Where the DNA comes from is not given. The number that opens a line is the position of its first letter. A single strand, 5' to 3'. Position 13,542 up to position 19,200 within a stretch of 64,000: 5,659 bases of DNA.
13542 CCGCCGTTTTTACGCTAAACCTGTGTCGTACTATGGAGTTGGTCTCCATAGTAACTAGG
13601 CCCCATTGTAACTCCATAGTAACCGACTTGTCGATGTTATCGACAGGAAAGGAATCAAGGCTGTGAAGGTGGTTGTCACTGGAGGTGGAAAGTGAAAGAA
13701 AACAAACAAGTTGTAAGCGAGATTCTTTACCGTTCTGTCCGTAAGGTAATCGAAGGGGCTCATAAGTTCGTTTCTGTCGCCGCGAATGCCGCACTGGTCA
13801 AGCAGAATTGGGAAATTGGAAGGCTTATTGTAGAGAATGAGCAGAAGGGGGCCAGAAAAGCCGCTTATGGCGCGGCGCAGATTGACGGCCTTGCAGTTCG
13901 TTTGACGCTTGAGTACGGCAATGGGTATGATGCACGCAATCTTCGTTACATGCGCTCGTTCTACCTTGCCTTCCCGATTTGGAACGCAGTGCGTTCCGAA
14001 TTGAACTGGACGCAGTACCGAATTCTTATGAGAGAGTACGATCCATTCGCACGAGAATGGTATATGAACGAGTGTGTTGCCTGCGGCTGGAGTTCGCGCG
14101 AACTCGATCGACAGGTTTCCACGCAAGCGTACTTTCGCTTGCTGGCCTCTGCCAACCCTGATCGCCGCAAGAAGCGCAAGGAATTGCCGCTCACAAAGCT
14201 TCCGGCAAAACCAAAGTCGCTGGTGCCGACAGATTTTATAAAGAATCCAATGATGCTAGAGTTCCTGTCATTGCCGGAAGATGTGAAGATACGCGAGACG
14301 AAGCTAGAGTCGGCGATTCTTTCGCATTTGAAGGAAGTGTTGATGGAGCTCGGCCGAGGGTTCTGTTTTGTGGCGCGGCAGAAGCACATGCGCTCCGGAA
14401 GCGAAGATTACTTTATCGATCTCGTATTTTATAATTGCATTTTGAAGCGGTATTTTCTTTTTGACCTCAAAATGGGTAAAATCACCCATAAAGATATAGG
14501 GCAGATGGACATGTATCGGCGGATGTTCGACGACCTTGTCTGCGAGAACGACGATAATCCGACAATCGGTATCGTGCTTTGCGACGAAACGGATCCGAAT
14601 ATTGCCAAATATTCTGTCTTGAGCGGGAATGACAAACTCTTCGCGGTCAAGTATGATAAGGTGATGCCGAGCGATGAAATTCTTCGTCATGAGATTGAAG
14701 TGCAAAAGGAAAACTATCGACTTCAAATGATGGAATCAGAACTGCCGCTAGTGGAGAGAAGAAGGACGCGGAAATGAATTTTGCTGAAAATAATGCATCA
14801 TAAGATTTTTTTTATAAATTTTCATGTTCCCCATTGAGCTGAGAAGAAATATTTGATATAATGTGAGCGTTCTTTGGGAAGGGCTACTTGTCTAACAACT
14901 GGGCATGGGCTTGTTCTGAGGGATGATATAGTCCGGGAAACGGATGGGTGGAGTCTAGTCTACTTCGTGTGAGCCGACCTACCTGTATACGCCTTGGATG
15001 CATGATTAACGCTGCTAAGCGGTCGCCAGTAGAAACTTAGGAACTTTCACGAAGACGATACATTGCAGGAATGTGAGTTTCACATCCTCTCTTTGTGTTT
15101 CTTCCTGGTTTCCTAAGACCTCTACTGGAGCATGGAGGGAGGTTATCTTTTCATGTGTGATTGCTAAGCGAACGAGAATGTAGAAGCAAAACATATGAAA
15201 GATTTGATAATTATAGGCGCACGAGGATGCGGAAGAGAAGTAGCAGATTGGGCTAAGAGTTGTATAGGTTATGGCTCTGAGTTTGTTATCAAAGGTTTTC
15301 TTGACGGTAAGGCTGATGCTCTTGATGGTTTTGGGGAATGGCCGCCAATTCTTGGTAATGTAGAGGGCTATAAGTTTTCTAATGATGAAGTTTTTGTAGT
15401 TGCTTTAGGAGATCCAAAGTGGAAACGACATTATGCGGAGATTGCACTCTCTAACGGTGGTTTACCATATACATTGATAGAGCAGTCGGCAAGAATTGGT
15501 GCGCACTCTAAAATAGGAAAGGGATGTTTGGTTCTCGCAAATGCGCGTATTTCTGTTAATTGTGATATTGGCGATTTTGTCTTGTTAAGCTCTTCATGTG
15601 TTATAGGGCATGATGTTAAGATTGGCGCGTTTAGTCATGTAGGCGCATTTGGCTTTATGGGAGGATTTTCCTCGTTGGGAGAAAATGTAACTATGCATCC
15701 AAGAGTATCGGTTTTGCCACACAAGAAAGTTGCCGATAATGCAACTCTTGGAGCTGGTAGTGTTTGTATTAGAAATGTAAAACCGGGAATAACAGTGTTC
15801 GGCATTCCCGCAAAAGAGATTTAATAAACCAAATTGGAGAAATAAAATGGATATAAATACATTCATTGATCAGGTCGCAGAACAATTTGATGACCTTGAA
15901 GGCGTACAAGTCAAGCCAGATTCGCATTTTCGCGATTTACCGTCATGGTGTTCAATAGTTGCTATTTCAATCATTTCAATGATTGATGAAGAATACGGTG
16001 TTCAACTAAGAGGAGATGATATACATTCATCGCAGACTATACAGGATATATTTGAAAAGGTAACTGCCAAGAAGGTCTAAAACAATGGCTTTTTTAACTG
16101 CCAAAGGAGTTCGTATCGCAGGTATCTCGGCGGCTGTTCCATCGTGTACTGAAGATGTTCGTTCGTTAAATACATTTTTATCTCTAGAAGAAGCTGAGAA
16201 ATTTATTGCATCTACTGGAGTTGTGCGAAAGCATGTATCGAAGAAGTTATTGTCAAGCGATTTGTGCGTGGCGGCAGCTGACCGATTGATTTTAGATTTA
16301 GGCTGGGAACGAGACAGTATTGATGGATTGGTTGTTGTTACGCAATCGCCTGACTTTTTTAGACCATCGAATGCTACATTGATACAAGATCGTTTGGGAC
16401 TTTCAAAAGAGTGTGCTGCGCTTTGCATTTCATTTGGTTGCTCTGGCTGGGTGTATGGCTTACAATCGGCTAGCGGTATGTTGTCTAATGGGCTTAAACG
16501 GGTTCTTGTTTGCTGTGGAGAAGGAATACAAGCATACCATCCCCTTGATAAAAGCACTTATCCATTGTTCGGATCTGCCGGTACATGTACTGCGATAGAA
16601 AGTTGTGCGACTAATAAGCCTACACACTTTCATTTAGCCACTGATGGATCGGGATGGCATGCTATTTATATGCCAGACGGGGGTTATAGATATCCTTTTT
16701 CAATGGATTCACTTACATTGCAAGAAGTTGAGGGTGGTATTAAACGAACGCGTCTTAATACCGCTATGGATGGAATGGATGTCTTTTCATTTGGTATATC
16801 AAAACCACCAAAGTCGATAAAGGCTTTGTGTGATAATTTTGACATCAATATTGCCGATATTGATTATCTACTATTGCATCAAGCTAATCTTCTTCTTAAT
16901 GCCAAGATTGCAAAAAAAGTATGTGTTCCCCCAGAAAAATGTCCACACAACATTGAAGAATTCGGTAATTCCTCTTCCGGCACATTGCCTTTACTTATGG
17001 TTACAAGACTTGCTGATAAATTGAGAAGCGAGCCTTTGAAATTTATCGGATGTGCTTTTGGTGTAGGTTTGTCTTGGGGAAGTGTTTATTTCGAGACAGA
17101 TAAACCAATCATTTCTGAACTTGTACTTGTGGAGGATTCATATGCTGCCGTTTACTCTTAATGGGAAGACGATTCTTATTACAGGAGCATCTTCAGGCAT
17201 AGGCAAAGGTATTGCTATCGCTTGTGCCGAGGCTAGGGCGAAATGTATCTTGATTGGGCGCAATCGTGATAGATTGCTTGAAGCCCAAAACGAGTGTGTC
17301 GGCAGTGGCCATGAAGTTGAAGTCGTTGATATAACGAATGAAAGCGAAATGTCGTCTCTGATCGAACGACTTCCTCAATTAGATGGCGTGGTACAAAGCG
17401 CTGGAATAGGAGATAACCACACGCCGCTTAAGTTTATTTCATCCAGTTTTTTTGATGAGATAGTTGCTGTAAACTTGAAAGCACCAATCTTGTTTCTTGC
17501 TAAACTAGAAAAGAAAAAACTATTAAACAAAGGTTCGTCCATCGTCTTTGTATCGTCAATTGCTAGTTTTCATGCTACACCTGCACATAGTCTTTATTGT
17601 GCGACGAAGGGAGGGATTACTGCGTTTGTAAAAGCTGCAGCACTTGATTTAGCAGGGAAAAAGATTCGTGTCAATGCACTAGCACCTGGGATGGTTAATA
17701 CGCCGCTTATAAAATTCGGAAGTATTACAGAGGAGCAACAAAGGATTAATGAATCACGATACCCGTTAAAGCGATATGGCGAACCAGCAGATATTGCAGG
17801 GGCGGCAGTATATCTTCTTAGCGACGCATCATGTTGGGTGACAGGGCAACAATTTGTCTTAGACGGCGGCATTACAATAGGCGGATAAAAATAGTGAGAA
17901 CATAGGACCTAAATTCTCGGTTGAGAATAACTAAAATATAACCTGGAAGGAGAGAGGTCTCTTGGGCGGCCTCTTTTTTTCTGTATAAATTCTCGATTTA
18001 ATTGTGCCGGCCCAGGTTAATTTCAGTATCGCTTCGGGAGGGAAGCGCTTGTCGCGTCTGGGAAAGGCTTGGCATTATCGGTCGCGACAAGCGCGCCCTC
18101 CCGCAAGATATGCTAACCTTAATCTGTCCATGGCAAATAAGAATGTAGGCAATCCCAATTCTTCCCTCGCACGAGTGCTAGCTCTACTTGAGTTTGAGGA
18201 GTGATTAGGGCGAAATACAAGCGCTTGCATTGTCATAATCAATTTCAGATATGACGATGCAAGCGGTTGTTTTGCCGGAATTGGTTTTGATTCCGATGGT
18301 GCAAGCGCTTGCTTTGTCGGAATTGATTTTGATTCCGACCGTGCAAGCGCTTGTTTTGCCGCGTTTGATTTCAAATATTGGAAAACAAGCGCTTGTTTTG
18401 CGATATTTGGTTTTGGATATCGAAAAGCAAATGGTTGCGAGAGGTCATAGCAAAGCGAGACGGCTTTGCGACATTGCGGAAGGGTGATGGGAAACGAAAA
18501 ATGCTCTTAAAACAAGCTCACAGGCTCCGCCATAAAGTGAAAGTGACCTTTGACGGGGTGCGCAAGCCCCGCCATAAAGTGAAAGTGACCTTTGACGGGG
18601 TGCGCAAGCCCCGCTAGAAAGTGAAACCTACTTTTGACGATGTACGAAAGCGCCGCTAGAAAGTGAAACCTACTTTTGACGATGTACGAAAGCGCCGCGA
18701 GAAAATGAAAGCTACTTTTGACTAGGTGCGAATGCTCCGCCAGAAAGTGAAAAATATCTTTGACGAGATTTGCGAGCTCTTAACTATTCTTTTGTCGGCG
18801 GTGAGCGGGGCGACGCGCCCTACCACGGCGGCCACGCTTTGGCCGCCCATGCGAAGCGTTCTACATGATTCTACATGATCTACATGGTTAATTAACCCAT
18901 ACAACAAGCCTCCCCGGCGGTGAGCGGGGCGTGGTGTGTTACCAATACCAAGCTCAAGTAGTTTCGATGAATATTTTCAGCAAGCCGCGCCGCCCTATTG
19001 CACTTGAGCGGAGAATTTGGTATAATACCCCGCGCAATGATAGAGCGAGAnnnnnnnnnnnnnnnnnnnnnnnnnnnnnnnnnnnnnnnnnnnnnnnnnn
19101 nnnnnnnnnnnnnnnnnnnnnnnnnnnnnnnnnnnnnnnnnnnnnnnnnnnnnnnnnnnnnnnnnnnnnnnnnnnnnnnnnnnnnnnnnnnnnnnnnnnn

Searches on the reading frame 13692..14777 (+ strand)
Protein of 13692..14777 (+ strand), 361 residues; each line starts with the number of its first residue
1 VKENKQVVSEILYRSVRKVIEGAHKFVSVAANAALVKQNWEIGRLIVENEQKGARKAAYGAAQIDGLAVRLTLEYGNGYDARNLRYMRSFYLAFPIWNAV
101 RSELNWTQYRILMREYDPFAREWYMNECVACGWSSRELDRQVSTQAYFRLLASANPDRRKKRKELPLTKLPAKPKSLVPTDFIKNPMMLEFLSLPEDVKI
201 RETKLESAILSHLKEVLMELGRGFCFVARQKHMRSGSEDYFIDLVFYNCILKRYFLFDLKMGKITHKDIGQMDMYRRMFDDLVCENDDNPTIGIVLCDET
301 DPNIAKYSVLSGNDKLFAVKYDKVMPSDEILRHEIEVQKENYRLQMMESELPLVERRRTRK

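Call 8: search_protein_families(library=pfam, proteins=[window:13692-14777:+], max_evalue=0.01)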
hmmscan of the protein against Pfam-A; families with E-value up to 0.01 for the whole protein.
window:13692-14777:+ (361 aa): 2 families
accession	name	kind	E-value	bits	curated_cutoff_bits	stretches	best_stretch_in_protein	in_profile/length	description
PF06250.17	YhcG_C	-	1.3e-46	158.7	32.5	1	181-329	2-148/157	YhcG PDDEXK nuclease domain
PF17761.7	DUF1016_N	-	7.9e-37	126.9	32.8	1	16-149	2-137/137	DUF1016 N-terminal domain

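Call 88: search_protein_families(library=padloc, proteins=[window:13692-14777:+], max_evalue=0.01)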
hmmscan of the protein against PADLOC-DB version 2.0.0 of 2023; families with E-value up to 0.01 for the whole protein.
window:13692-14777:+ (361 aa): 32 families (the best 25 are shown)
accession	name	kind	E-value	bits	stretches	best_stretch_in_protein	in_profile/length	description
PDLC04807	PDC-S02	-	8.6e-119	394.8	1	1-347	4-347/351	-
PDLC04820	PDC-S02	-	1.2e-91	305.3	1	9-338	26-319/332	-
PDLC04803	PDC-S02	-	5.7e-85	283.2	1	74-342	5-261/269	-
PDLC04795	PDC-S02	-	4.1e-69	231.5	1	10-336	25-341/357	-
PDLC04831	PDC-S02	-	4.7e-66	221.6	1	12-321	14-313/346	-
PDLC04827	PDC-S02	-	1.6e-61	205.9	1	1-237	1-231/234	-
PDLC04810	PDC-S02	-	1.8e-61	206.3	1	13-324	15-329/355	-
PDLC04822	PDC-S02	-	5.6e-58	194.9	1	3-300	3-287/294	-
PDLC04802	PDC-S02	-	4.2e-55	184.5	2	1-117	1-119/171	-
PDLC04812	PDC-S02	-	1.6e-49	165.6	1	2-148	2-147/151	-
PDLC04813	PDC-S02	-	9.9e-40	134.3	1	181-339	6-162/175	-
PDLC04797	PDC-S02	-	4.7e-38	128.1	1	8-124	4-120/126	-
PDLC04809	PDC-S02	-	3.5e-35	119.1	1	6-138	7-139/156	-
PDLC04808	PDC-S02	-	3.8e-31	105.6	1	9-115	4-110/111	-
PDLC04817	PDC-S02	-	2.1e-30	104.3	1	12-213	11-208/286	-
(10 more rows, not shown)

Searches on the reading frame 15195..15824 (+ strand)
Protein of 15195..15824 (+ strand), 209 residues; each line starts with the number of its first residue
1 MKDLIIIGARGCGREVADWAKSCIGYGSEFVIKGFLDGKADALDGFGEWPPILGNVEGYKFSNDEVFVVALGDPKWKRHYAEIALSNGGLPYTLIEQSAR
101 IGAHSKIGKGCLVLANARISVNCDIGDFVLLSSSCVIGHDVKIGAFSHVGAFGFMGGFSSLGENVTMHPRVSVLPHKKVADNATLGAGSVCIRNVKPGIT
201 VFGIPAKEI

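Call 8: search_protein_families(library=pfam, proteins=[window:15195-15824:+], max_evalue=0.01)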
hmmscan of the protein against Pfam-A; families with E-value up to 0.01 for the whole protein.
window:15195-15824:+ (209 aa): 4 families
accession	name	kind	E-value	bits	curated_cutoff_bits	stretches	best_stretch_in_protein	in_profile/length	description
PF00132.30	Hexapep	-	3.2e-15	55.5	27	1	123-152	2-31/36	Bacterial transferase hexapeptide (six repeats)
PF17836.7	PglD_N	-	3.7e-07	31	23.4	1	3-82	1-76/78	PglD N-terminal domain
PF25084.1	LbH_EIF2B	-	3.9e-05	24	54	1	94-174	17-94/105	EIF2B subunit epsilon LbH domain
PF25087.1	GMPPB_C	-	0.0042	17.2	39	0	97-181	15-102/110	GMPPB C-terminal domain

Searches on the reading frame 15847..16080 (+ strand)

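Call 8: search_protein_families(library=pfam, proteins=[window:15847-16080:+], max_evalue=0.01)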
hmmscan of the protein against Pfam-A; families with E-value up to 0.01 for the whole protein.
window:15847-16080:+ (77 aa): 1 family
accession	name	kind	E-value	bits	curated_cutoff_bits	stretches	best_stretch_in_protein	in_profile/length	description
PF00550.31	PP-binding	-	4.9e-05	23.9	20.8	1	22-68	18-63/67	Phosphopantetheine attachment site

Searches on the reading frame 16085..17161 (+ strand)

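Call 8: search_protein_families(library=pfam, proteins=[window:16085-17161:+], max_evalue=0.01)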
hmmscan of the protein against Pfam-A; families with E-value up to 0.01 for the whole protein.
window:16085-17161:+ (358 aa): 2 families
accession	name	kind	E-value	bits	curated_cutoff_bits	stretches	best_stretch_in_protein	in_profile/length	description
PF08541.16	ACP_syn_III_C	-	6.2e-18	65.2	26.6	1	253-337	5-89/90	3-Oxoacyl-[acyl-carrier-protein (ACP)] synthase III C terminal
PF08545.16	ACP_syn_III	-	1.1e-10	41.7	24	1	116-188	4-80/80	3-Oxoacyl-[acyl-carrier-protein (ACP)] synthase III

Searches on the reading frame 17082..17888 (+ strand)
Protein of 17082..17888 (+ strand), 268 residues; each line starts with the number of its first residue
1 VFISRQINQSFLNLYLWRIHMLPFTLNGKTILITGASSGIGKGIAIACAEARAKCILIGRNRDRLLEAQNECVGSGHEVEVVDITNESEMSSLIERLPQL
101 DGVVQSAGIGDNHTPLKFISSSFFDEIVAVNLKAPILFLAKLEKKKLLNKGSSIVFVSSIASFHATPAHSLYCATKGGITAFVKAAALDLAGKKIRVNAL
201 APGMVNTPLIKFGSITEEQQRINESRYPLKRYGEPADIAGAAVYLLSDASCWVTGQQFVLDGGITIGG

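Call 8: search_protein_families(library=pfam, proteins=[window:17082-17888:+], max_evalue=0.01)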
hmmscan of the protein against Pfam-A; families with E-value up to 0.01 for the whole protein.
window:17082-17888:+ (268 aa): 5 families
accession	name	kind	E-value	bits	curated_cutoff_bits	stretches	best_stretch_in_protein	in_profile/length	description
PF13561.12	adh_short_C2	-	1.5e-51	175.7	27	1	35-265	1-236/236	Enoyl-(Acyl carrier protein) reductase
PF00106.31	adh_short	-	3e-38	131.7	26.6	1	29-210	1-187/195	short chain dehydrogenase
PF08659.16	KR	-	1.4e-10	41.9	22.6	1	30-185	2-162/180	KR domain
PF23441.1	SDR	-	1.2e-08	35.1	27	1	27-264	6-255/258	SDR-like rossmann domain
PF01370.27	Epimerase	-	0.00034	20.5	20.9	1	31-114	1-79/240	NAD dependent epimerase/dehydratase family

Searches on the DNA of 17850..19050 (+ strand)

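Call 61: search_rna_families(source=window, start=17850, end=19050, threshold=evalue, max_evalue=10)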
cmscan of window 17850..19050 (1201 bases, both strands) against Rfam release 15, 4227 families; matches with E-value up to 10: 15.
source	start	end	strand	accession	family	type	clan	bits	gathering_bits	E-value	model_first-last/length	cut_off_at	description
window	18284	18371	+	RF03679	MIR2084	Gene; miRNA;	-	27.9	100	0.0016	1-107/107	no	MIR2084 microRNA precursor family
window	18214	18273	-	RF04089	mir-753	Gene; miRNA;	-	27.1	62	0.0048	1-62/62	no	mir-753 microRNA precursor family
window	18302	18353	-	RF03679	MIR2084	Gene; miRNA;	-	25.4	100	0.0089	19-89/107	no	MIR2084 microRNA precursor family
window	18024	18117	+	RF03338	MIR4416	Gene; miRNA;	-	23.7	70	0.021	1-147/147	no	MIR4416 microRNA precursor family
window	18212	18360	+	RF04160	MIR868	Gene; miRNA;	-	23.5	200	0.053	1-194/194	no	MIR868 microRNA precursor family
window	18320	18413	+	RF03480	mir-1284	Gene; miRNA;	-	23.1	80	0.2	1-92/92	no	mir-1284 microRNA precursor family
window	18302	18353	+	RF03879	mir-2831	Gene; miRNA;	-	22.8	90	0.11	12-64/75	no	mir-2831 microRNA precursor family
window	18211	18317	-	RF03344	mir-5365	Gene; miRNA;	-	21.8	70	0.13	1-78/78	no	mir-5365 microRNA precursor family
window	18210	18274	+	RF00791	mir-357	Gene; miRNA;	-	20.1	49.4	0.4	1-72/72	no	mir-357 microRNA precursor family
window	18289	18467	+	RF01699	Clostridiales-1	Gene; sRNA;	-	18.9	48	0.22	1-166/166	no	Clostridiales-1 RNA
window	18244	18299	+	RF01516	v-snoRNA-1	Gene; snRNA; snoRNA; CD-box;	-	18.9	75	0.51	1-65/65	no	Human herpesvirus 1 small nucleolar RNA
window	18211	18275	-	RF00791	mir-357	Gene; miRNA;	-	18.4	49.4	1.1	1-72/72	no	mir-357 microRNA precursor family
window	18032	18106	-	RF03990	mir-4888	Gene; miRNA;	-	17.9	90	4.5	1-73/73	no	mir-4888 microRNA precursor family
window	18214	18315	+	RF03752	MIR5292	Gene; miRNA;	-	17.5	105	6.1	1-94/94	no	MIR5292 microRNA precursor family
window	18710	18788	+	RF01497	ALIL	Cis-reg;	-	10.6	50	6.8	1-117/117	no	ALIL pseudoknot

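Call 78: search_dna_similar(query=window:18000-18950:+, collection=plasmids, mode=distant, max_evalue=0.001, max_rows=10)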
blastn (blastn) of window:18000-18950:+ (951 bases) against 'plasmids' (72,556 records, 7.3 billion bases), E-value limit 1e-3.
No match.

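Call 79: search_dna_similar(query=window:18000-18950:+, collection=phages, mode=distant, max_evalue=0.001, max_rows=10)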
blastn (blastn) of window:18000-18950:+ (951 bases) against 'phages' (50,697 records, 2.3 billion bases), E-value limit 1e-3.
No match.
